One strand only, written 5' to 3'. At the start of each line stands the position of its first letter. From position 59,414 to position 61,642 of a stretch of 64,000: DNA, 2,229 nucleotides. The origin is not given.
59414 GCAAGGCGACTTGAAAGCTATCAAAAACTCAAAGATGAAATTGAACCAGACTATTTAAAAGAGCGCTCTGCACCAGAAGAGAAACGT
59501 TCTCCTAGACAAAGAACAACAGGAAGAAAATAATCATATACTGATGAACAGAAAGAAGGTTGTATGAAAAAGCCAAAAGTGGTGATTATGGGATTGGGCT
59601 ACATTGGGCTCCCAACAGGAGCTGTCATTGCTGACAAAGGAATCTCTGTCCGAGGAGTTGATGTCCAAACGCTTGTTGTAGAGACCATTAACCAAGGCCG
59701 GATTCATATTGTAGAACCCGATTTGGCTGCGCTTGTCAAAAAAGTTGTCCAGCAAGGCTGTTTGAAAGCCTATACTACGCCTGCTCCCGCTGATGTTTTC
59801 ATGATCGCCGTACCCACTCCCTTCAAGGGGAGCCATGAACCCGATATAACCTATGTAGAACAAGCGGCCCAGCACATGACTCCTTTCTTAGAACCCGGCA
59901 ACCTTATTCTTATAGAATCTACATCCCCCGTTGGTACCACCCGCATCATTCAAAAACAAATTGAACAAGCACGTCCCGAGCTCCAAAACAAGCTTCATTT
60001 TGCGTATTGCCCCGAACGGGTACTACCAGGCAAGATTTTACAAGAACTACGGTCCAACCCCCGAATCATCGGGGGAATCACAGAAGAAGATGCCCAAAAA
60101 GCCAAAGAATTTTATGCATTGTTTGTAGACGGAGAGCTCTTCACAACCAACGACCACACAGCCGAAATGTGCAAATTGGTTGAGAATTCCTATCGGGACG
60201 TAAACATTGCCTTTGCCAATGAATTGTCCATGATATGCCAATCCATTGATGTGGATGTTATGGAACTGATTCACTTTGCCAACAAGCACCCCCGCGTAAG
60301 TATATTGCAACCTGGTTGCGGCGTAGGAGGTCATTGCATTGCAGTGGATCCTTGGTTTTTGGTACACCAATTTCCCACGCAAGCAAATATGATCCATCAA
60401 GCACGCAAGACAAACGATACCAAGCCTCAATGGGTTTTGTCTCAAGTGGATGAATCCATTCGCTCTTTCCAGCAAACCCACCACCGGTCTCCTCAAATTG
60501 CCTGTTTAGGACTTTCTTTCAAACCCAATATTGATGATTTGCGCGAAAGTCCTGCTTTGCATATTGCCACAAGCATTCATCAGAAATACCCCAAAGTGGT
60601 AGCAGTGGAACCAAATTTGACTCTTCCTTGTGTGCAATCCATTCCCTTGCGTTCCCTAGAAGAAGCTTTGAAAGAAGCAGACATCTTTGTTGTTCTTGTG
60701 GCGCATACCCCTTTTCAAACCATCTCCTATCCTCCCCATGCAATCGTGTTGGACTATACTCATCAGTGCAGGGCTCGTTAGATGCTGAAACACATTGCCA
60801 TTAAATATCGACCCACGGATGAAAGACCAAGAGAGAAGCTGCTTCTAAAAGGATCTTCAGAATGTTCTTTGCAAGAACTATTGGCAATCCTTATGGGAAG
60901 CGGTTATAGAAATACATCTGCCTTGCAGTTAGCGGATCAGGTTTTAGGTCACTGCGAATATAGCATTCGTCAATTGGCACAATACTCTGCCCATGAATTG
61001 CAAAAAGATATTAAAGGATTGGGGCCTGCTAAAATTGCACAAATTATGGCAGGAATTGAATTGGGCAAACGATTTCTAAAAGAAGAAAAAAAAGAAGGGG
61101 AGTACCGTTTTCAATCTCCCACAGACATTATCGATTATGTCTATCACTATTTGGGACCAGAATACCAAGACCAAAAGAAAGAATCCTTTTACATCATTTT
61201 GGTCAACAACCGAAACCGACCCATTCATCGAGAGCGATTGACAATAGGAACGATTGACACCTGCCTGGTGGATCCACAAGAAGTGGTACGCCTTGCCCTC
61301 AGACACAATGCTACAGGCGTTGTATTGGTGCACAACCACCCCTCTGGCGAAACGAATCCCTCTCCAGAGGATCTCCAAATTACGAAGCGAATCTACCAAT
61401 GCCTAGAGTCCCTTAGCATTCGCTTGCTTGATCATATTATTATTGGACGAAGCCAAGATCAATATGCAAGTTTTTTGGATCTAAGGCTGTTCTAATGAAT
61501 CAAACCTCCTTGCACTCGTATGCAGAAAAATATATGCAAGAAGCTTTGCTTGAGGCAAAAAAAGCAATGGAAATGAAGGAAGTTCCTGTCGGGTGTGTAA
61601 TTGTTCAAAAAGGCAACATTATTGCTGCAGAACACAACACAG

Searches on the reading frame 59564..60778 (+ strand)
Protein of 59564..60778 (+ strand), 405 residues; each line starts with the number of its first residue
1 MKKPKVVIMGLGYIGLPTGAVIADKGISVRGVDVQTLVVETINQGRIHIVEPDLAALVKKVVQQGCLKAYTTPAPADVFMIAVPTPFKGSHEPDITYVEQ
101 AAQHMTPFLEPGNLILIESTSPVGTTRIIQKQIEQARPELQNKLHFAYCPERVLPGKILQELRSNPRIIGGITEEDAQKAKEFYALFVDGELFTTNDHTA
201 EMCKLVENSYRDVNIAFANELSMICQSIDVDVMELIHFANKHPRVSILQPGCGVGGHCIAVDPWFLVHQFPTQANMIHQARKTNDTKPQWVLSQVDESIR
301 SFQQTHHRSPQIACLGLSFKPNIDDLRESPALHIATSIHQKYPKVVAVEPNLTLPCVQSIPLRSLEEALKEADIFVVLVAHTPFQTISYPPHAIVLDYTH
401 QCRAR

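Call 59: search_protein_families(library=pfam, proteins=[window:59564-60778:+], max_evalue=0.00001)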
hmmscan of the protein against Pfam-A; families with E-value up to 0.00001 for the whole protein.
window:59564-60778:+ (405 aa): 3 families
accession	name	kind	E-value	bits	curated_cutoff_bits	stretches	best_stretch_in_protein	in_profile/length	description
PF03721.20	UDPG_MGDP_dh_N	-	6.9e-49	166.4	27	1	5-179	2-182/187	UDP-glucose/GDP-mannose dehydrogenase family, NAD binding domain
PF00984.24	UDPG_MGDP_dh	-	1.6e-27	95.9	25.4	1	199-285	2-93/94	UDP-glucose/GDP-mannose dehydrogenase family, central domain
PF03720.21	UDPG_MGDP_dh_C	-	1.1e-15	58.3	30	1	313-389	1-82/103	UDP-glucose/GDP-mannose dehydrogenase family, UDP binding domain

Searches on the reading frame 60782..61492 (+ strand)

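Call 59: search_protein_families(library=pfam, proteins=[window:60782-61492:+], max_evalue=0.00001)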
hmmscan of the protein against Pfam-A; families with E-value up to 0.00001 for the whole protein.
window:60782-61492:+ (237 aa): 2 families
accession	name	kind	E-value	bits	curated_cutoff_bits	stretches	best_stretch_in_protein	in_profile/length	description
PF04002.20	RadC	-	2.5e-40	137.6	22.1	1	119-233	6-118/121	RadC-like JAB domain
PF20582.4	UPF0758_N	-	1.7e-23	82.9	27.1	1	7-86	1-77/77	UPF0758 N-terminal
